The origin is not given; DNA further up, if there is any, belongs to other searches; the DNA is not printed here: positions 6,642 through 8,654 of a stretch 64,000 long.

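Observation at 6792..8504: Cytoplasmic wHTH::ABC-type solute-binding-domain fusion, a candidate one-component sugar sensor beside a ribose-type ABC transporter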

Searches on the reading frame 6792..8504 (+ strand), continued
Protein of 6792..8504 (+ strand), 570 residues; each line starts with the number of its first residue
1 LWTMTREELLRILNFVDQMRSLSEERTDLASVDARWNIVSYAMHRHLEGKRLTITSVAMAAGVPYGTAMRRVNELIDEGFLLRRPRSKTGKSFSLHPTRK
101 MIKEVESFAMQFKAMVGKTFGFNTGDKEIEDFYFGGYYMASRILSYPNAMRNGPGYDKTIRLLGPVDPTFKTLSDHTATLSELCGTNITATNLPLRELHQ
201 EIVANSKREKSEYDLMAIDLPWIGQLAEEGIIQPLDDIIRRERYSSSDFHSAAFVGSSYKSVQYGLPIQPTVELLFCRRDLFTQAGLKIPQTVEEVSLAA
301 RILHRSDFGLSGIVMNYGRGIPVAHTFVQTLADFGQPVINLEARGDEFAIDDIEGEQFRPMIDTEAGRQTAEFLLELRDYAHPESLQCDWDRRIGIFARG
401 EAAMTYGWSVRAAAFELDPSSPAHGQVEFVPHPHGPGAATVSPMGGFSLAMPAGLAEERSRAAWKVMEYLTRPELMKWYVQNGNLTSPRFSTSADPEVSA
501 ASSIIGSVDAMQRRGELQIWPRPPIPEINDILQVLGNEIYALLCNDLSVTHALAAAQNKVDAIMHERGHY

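Call 14: search_solved_structures(query=A1, max_evalue=1, show_alignments=2)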
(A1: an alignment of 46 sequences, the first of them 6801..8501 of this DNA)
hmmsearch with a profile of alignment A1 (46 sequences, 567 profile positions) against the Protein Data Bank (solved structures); distinct sequences matched with E-value up to 1: 82 (the best 60 are shown).
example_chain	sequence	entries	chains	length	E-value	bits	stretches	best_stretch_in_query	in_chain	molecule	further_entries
5iai_A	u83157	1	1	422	6.1e-38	133.9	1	156-557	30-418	Sugar ABC transporter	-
1eu8_A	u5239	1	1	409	1.3e-24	89.9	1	197-563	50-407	TREHALOSE/MALTOSE BINDING PROTEIN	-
4rya_A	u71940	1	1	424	2.3e-18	69.3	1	181-565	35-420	ABC transporter substrate binding protein (Sorbitol)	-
6dtq_A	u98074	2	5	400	2.4e-17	65.9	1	210-565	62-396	maltose-binding protein MalE3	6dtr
5ci5_A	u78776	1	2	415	7.5e-17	64.3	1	169-561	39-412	Extracellular solute-binding protein family 1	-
5ysb_A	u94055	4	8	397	5e-15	58.2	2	164-311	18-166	Lin1841 protein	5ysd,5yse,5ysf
4qrz_A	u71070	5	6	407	1.9e-13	53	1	181-311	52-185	ABC-TYPE SUGAR TRANSPORTER | ABC transporter, substrate binding protein (Sugar)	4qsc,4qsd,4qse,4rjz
8art_A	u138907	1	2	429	1.4e-12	50.2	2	165-300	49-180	Putative secreted maltose-binding protein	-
3uor_A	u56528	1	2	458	4e-11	45.4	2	184-296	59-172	ABC transporter sugar binding protein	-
4g68_B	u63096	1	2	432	7.4e-10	41.2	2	358-470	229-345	ABC transporter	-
4r9f_A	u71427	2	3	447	8.5e-10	41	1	223-337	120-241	MBP1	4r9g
4g68_A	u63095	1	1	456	8.9e-10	40.9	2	358-470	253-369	ABC transporter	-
9xf5_A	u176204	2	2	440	1.4e-09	40.3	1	185-302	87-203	ABC transporter substrate-binding protein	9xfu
6dts_A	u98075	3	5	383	5.9e-09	38.2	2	174-301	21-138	maltose-binding protein MalE2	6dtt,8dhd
2fnc_A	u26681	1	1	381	6.3e-09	38.1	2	177-301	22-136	maltose ABC transporter, periplasmic maltose-binding protein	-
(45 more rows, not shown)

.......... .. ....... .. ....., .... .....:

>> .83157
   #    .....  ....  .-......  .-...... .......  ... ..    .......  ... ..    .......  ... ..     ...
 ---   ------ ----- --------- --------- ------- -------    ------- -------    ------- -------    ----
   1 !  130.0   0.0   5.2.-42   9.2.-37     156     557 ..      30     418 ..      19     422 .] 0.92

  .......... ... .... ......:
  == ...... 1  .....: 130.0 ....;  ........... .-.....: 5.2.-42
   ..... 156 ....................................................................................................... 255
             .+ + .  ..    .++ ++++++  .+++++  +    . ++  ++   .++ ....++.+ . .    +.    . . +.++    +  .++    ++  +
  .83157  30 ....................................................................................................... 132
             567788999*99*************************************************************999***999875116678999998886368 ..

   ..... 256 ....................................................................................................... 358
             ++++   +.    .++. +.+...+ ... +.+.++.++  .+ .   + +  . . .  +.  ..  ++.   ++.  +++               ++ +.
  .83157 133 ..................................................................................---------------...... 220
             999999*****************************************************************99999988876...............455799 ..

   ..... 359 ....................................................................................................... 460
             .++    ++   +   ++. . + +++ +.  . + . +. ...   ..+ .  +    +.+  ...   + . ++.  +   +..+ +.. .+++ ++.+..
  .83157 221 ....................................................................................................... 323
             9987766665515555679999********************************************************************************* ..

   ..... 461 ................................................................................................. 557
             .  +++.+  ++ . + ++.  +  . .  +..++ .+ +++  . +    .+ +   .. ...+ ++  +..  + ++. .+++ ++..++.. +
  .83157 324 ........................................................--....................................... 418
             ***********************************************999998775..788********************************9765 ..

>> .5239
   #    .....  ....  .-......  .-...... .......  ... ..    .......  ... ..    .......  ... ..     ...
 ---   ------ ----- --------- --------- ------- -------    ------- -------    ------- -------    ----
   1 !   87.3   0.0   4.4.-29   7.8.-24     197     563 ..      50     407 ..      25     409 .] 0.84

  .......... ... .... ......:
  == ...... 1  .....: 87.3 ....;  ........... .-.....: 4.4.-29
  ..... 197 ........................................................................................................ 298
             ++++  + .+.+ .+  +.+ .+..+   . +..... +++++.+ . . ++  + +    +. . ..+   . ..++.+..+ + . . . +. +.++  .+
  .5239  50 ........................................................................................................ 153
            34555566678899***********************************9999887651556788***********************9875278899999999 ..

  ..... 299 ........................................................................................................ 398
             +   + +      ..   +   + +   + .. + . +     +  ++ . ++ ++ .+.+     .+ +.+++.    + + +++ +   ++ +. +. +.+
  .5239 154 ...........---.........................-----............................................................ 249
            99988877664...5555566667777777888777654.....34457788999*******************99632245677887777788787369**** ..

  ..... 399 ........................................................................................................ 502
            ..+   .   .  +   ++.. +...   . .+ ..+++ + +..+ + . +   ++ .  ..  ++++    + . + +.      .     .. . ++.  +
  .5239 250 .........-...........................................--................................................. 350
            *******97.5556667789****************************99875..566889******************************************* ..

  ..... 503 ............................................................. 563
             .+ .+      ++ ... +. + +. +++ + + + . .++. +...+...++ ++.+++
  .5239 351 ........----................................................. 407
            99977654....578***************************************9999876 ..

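Call 17: find_related_loci(query=A1, collection=genome_contigs, flank=9000)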
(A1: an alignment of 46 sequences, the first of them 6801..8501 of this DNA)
Query A1 (567 aa) in genome_contigs; peptide patterns used: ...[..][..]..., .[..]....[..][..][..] (x = any residue, [..] = any of these).
169 stretches matched a pattern; 95 encode a relative of the query (tblastn E <= 1e-3); the best 80 are kept; 80 distinct loci.
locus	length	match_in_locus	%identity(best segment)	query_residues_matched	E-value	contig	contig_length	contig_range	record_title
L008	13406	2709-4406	91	1-567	0e+0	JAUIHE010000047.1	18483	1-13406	MAG: Alphaproteobacteria bacterium isolate Co_bin.199 NODE_16875_length_18483_cov_1.042329, whole genome shotgun sequenc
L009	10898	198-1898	73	1-567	0e+0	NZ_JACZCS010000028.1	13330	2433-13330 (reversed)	Oricola nitratireducens strain NBU1457 Scaffold4_1, whole genome shotgun sequence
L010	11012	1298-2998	74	1-567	0e+0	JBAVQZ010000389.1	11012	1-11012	MAG: Paracoccaceae bacterium isolate MFD01051_ilm_asm_bin15 k127_99000, whole genome shotgun sequence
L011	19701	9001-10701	71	1-567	0e+0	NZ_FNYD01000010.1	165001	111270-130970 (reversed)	Cribrihabitans marinus strain DSM 29340, whole genome shotgun sequence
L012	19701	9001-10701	70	1-567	0e+0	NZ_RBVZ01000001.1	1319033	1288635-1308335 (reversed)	Alexandriicola marinus strain LZ-14 Scaffold1, whole genome shotgun sequence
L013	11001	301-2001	69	1-567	0e+0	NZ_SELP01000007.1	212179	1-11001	Loktanella sp. IMCC34160 NODE_7_length_212179_cov_163.916181, whole genome shotgun sequence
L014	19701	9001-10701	71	1-567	0e+0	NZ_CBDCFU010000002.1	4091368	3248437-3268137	MAG: Marivita sp. isolate 704bd39d-17c7-406b-b369-790d607bdb57 chromosome_2, whole genome shotgun sequence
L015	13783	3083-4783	69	1-567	0e+0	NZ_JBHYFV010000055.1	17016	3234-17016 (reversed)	MAG: Marivita sp. isolate CCAP1475_9_bin-024 CCAP1475_9_bin-024_c55, whole genome shotgun sequence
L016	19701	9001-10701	70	1-567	0e+0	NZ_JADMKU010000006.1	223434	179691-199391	Thalassovita aquimarina strain KMM 8518 NODE_6_length_223434_cov_22.130173, whole genome shotgun sequence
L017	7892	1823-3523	70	1-567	0e+0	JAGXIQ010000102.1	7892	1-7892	MAG: Loktanella sp. isolate LH_M9 k141_946409, whole genome shotgun sequence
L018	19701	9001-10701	69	1-567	0e+0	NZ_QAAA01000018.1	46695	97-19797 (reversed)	Rhodovulum imhoffii strain DSM 18064 Ga0183462_118, whole genome shotgun sequence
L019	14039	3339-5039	69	1-567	0e+0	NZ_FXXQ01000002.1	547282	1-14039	Boseongicola aestuarii strain CECT 8489, whole genome shotgun sequence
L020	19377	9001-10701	69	1-567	0e+0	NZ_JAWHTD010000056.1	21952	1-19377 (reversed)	Aestuariicoccus sp. MJ-SS9 NODE_56_length_21952_cov_286.260480, whole genome shotgun sequence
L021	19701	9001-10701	68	1-567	0e+0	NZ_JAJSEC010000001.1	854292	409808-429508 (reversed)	Roseivivax sp. GX 12232 1, whole genome shotgun sequence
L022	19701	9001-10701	69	1-567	0e+0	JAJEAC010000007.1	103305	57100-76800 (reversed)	MAG: Silicimonas sp. isolate jk18x7bins.26 k141_1363327, whole genome shotgun sequence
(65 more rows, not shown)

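Call 18: predict_structure(alignment_id=A1)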
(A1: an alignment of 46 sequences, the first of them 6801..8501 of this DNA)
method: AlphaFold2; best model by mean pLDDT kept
length: 567 residues; sequences in the alignment: 46
mean_pLDDT: 85.4   pTM: 0.77
mean pLDDT of the five models: 85.4, 81.9, 81.6, 80.6, 60.5
residues with pLDDT >= 90: 290; 70-90: 203; 50-70: 54; < 50: 20
segments of 3 or more residues with pLDDT < 50: 134-143, 487-496
pLDDT, mean of each block of 10 residues (from residue 1): 81 83 75 93 88 90 94 94 75 92 88 69 59 42 57 92 91 85 91 92 95 92 93 87 74 87 89 97 96 98 94 94 91 81 66 81 97 97 93 97 93 93 93 87 92 93 84 76 57 55 82 70 84 97 97 96 85
secondary structure, 60 per line:
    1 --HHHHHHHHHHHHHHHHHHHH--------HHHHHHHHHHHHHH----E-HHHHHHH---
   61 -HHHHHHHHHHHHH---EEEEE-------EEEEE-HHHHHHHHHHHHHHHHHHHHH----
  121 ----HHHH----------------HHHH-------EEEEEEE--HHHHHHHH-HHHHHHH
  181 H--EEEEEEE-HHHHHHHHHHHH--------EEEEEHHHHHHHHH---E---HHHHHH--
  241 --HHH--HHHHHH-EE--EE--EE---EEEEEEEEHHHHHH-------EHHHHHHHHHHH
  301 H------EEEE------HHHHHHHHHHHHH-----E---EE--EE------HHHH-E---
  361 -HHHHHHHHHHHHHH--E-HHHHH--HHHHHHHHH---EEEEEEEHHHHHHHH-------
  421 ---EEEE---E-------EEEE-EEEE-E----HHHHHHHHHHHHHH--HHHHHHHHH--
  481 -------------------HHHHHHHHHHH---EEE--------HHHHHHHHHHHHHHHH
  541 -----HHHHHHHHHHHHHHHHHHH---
elements in order: H3-22 H31-44 H51-57 H62-74 E78-82 E90-94 H96-116 H125-128 H145-148 E156-162 H165-172 H174-181 E184-190 H192-203 E212-216 H217-225 H233-238 H248-253 E268-275 H276-281 H290-301 E308-311 H318-330 H352-355 H362-375 H380-384 H387-395 E399-405 H406-413 E424-427 E439-442 E444-447 H454-467 H470-478 H500-510 E514-516 H525-540 H546-564

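Call 19: search_protein_representatives(protein=window:6801-8501:+)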
Query: 567 residues. Proteins with E-value up to 0.001 (for the whole library): 2453; up to 1e-10: 562; up to 1e-30: 115. The best 150 are listed.
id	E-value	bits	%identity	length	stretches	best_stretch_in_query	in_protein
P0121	2.9e-223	759.2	59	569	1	1-567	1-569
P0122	4.9e-163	560.4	63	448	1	68-467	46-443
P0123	6.0e-143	494.1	61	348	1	220-567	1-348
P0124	1.6e-137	476.2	39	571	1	1-562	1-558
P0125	1.7e-137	476.1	40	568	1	1-567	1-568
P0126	3.1e-128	445.6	38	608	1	6-562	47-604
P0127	6.5e-117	408.2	35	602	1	6-567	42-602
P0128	1.9e-116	406.7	38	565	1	1-567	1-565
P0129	8.5e-115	401.2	35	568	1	1-567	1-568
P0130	4.0e-112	392.4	35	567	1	4-558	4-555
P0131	1.3e-111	390.7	35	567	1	1-567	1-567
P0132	1.8e-103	363.8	35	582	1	21-555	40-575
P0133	1.4e-97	344.4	33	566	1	3-562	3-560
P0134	9.6e-97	341.6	33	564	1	1-567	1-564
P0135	6.0e-95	335.7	33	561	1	1-547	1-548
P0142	2.9e-84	300.4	32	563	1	1-565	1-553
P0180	1.6e-46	175.9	29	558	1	12-540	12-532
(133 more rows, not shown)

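Call 21: search_protein_families(library=pfam, alignment_id=A2, max_evalue=0.1)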
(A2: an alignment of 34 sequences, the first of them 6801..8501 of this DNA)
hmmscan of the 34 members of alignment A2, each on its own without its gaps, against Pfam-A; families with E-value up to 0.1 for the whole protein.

A. member 1, window:6801-8501:+ (567 aa): 5 families
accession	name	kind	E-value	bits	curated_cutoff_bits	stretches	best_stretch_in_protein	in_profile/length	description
PF01547.30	SBP_bac_1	-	1.1e-21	78.6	26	1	205-471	48-304/307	Bacterial extracellular solute-binding protein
PF13416.11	SBP_bac_8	-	2.3e-17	64.1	27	1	184-497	13-273/279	Bacterial extracellular solute-binding protein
PF09339.16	HTH_IclR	-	0.011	16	22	1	46-81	16-51/52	IclR helix-turn-helix domain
PF12802.13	MarR_2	-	0.035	14.7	27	1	41-83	15-55/61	MarR family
PF13412.12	HTH_24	-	0.093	12.8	21.9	0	48-77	17-46/48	Winged helix-turn-helix DNA-binding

B. families by the number of members that match (of 34 scanned): 21 families
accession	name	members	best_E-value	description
PF01547.30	SBP_bac_1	34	2.6e-30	Bacterial extracellular solute-binding protein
PF13416.11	SBP_bac_8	31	6.7e-22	Bacterial extracellular solute-binding protein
PF12802.13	MarR_2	21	5.6e-07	MarR family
PF09339.16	HTH_IclR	21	4.4e-05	IclR helix-turn-helix domain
PF13412.12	HTH_24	9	4.9e-05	Winged helix-turn-helix DNA-binding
PF01047.28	MarR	7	0.0013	MarR family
PF01978.25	TrmB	4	0.0012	Sugar-specific transcriptional regulator TrmB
PF12840.13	HTH_20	2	0.00054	Helix-turn-helix domain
PF13463.12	HTH_27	2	0.076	Winged helix DNA-binding domain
PF13730.12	HTH_36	1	0.0035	Helix-turn-helix domain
PF02082.26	Rrf2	1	0.0044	Iron-dependent Transcriptional regulator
PF00387.25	PI-PLC-Y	1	0.01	Phosphatidylinositol-specific phospholipase C, Y domain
PF16952.10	Gln-synt_N_2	1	0.034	Glutamine synthetase N-terminal domain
PF01280.26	Ribosomal_L19e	1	0.04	Ribosomal protein L19e, N-terminal domain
PF05043.19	Mga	1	0.068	Mga helix-turn-helix domain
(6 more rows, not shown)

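Call 28: fold_search(model_id=the predicted structure, library=pdb)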
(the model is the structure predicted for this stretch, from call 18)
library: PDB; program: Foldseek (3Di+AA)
matches with E <= 10: 1740; with E <= 0.001: 1034
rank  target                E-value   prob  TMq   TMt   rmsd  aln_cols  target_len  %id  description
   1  5iai                  4.9e-28  1.00  0.65  0.91   2.4       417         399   24  Crystal structure of ABC transporter Solute Binding Protein Arad_9887 from Agrobacterium radiobacter K84, target EFI-510 (released 2016-03-09)
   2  1eu8_A                3.9e-25  1.00  0.62  0.85   3.5       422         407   18  STRUCTURE OF TREHALOSE MALTOSE BINDING PROTEIN FROM THERMOCOCCUS LITORALIS (released 2001-03-14)
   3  6dtq_A                5.5e-24  1.00  0.61  0.87   3.1       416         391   17  Maltose bound T. maritima MalE3 (released 2018-09-19)
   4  6dtr                  1.4e-22  1.00  0.56  0.78   4.5       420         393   17  Apo T. maritima MalE3 (released 2018-09-19)
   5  4rya                  2.7e-22  1.00  0.61  0.81   3.7       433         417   20  Crystal structure of abc transporter solute binding protein AVI_3567 from AGROBACTERIUM VITIS S4, TARGET EFI-510645, wit (released 2014-12-24)
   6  5ci5_B                4.4e-21  1.00  0.60  0.84   3.8       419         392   21  Crystal Structure of an ABC transporter Solute Binding Protein from Thermotoga Lettingae TMO (Tlet_1705, TARGET EFI-51 (released 2015-07-22)
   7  5yse_A                1.3e-20  1.00  0.59  0.84   3.7       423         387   16  Crystal structure of beta-1,2-glucooligosaccharide binding protein in complex with sophorotetraose (released 2018-05-02)
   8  5ci5_A                1.7e-20  1.00  0.60  0.85   3.8       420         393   21  Crystal Structure of an ABC transporter Solute Binding Protein from Thermotoga Lettingae TMO (Tlet_1705, TARGET EFI-51 (released 2015-07-22)
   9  4qsd_A                1.9e-20  1.00  0.57  0.82   3.7       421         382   20  Crystal structure of atu4361 sugar transporter from Agrobacterium Fabrum C58, target efi-510558, with bound sucrose (released 2014-08-06)
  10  9xfu_A                4.3e-20  1.00  0.53  0.74   4.8       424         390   19  Cycloisomaltooligosaccharide binding protein in complex with isomaltoheptaose (released 2026-03-25)
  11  3jzj_A                4.6e-20  1.00  0.58  0.83   4.0       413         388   20  Crystal structures of the GacH receptor of Streptomyces glaucescens GLA.O in the unliganded form and in complex with a (released 2010-02-16)
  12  3k01                  5.6e-20  1.00  0.55  0.77   4.8       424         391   18  Crystal structures of the GacH receptor of Streptomyces glaucescens GLA.O in the unliganded form and in complex with aca (released 2010-02-16)
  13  4qrz_A                5.9e-20  1.00  0.57  0.81   3.8       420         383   20  Crystal structure of sugar transporter atu4361 from agrobacterium fabrum c58, target efi-510558, with bound maltotrios (released 2014-07-16)
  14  6jai_A                6.6e-20  1.00  0.59  0.81   3.8       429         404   15  Crystal structure of ABC transporter alpha-glycoside-binding mutant protein D118A in complex with maltose (released 2019-10-30)
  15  8art_B                7.3e-20  1.00  0.58  0.81   4.1       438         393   17  ABC transporter binding protein MalE from Streptomyces scabiei in complex with maltose (released 2023-08-30)
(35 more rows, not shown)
